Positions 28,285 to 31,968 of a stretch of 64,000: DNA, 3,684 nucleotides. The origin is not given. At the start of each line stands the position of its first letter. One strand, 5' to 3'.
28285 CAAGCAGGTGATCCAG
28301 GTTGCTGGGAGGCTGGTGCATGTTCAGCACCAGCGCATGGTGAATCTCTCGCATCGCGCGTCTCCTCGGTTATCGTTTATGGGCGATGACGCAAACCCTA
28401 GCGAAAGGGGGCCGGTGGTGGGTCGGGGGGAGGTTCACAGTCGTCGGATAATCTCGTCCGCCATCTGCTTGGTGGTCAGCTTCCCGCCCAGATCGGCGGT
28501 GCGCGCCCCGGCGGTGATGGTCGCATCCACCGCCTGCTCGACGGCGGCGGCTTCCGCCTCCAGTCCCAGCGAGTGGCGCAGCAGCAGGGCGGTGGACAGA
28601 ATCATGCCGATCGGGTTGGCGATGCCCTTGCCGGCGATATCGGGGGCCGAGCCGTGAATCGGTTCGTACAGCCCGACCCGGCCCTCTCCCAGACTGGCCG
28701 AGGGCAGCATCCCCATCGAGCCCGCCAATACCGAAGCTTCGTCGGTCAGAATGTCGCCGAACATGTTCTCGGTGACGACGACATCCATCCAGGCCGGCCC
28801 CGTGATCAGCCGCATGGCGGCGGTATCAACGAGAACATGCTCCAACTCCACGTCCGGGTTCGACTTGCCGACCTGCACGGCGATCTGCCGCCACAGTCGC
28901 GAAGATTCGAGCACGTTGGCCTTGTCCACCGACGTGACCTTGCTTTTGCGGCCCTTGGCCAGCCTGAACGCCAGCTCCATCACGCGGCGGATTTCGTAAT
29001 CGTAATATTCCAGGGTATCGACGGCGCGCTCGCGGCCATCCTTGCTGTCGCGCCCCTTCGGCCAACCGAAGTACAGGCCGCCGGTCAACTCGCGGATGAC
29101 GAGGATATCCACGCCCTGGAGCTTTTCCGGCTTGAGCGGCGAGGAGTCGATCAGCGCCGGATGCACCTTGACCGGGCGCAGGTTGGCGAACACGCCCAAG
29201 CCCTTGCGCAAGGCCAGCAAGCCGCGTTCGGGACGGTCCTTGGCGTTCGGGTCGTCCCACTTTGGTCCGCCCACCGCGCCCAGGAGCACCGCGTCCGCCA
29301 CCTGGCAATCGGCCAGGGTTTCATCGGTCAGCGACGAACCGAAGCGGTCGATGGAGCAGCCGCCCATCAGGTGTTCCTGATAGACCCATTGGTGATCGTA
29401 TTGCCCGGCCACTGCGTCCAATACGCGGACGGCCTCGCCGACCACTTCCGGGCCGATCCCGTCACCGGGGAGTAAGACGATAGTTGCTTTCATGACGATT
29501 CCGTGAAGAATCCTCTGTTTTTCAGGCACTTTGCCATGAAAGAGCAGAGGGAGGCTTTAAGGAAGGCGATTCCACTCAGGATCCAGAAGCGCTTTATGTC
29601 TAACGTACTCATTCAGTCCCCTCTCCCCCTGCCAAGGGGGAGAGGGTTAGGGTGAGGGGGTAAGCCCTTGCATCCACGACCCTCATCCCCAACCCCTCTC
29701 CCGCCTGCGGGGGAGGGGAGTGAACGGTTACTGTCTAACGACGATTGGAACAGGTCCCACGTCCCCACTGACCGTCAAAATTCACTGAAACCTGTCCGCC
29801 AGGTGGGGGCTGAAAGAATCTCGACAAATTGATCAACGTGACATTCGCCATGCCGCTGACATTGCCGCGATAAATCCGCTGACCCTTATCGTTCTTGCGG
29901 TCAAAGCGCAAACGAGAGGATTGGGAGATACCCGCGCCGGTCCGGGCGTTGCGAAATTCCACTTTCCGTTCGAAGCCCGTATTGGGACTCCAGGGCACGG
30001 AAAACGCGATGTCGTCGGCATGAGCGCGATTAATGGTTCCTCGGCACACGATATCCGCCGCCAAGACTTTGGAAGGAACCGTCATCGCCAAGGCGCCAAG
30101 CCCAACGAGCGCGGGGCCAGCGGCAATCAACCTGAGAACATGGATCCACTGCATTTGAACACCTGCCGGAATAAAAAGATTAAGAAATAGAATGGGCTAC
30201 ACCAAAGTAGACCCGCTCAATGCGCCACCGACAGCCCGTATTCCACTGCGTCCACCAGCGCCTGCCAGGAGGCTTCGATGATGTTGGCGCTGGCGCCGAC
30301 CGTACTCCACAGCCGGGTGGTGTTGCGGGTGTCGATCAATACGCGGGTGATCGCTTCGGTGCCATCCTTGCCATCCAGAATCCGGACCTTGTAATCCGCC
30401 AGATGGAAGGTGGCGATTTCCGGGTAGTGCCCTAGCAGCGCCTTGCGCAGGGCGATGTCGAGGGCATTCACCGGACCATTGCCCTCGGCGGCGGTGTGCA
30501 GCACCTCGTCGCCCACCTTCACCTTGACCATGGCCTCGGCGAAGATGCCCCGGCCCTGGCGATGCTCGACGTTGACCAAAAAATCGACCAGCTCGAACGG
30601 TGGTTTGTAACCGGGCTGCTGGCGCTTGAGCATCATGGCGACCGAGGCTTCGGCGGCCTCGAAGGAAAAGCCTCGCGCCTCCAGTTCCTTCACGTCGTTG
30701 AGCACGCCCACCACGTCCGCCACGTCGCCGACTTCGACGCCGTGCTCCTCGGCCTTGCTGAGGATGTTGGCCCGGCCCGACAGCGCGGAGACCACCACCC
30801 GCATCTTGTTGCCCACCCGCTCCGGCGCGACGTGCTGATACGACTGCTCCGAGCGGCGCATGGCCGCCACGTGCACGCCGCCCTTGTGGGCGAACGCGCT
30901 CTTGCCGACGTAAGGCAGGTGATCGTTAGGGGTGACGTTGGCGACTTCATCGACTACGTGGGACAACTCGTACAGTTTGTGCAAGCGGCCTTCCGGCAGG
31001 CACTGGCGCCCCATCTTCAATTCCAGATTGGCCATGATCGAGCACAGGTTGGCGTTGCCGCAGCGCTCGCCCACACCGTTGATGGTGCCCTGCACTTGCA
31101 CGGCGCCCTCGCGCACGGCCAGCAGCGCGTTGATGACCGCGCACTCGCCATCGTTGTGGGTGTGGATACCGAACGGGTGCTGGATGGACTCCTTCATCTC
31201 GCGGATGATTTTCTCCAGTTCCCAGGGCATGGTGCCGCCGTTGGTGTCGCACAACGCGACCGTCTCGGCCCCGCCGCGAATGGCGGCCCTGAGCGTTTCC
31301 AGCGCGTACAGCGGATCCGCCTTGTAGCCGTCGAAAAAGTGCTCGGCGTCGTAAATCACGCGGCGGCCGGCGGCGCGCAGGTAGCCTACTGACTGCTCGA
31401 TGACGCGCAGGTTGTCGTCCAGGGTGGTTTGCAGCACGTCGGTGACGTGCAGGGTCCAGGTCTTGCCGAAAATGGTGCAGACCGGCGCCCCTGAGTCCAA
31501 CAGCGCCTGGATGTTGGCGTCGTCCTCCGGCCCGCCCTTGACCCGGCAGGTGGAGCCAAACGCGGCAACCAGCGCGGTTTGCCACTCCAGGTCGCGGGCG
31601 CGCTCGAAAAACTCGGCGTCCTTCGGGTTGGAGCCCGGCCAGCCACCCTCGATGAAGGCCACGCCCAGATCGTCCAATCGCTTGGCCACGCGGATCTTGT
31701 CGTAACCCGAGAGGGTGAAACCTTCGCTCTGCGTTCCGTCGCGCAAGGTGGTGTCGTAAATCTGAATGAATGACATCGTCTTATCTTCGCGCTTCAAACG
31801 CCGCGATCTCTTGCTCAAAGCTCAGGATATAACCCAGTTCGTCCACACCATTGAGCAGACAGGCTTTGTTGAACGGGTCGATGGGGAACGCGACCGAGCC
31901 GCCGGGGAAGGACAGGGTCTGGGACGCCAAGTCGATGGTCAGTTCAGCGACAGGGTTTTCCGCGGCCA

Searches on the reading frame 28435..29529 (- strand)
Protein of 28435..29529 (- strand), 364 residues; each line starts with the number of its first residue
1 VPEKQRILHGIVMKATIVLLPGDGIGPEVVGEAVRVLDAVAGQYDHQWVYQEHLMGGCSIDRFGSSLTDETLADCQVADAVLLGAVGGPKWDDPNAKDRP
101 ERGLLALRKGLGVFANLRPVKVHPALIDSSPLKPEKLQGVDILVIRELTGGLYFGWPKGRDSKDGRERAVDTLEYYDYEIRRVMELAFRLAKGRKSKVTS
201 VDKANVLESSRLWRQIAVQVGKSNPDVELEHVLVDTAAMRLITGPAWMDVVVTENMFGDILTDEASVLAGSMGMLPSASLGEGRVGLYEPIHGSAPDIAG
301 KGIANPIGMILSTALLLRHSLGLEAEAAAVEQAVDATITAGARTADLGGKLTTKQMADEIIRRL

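Call 80: search_protein_families(library=pfam, proteins=[window:28435-29529:-], max_evalue=0.00001)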
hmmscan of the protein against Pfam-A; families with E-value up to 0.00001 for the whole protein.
window:28435-29529:- (364 aa): 1 family
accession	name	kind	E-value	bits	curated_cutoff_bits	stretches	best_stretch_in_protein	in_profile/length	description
PF00180.25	Iso_dh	-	1.1e-131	439.7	27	1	16-360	1-348/348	Isocitrate/isopropylmalate dehydrogenase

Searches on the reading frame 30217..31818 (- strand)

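Call 80: search_protein_families(library=pfam, proteins=[window:30217-31818:-], max_evalue=0.00001)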
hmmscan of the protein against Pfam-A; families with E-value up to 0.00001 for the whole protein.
window:30217-31818:- (533 aa): 3 families
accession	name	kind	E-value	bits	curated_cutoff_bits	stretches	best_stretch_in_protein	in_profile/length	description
PF00682.25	HMGL-like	-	2.5e-43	148.8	29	1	18-289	2-260/260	HMGL-like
PF08502.15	LeuA_dimer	-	7.2e-25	87.8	24.9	1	392-527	6-129/131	LeuA allosteric (dimerisation) domain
PF22617.1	HCS_D2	-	1.3e-12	48.3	27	1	304-380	2-78/82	Homocitrate synthase post-HMGL domain-like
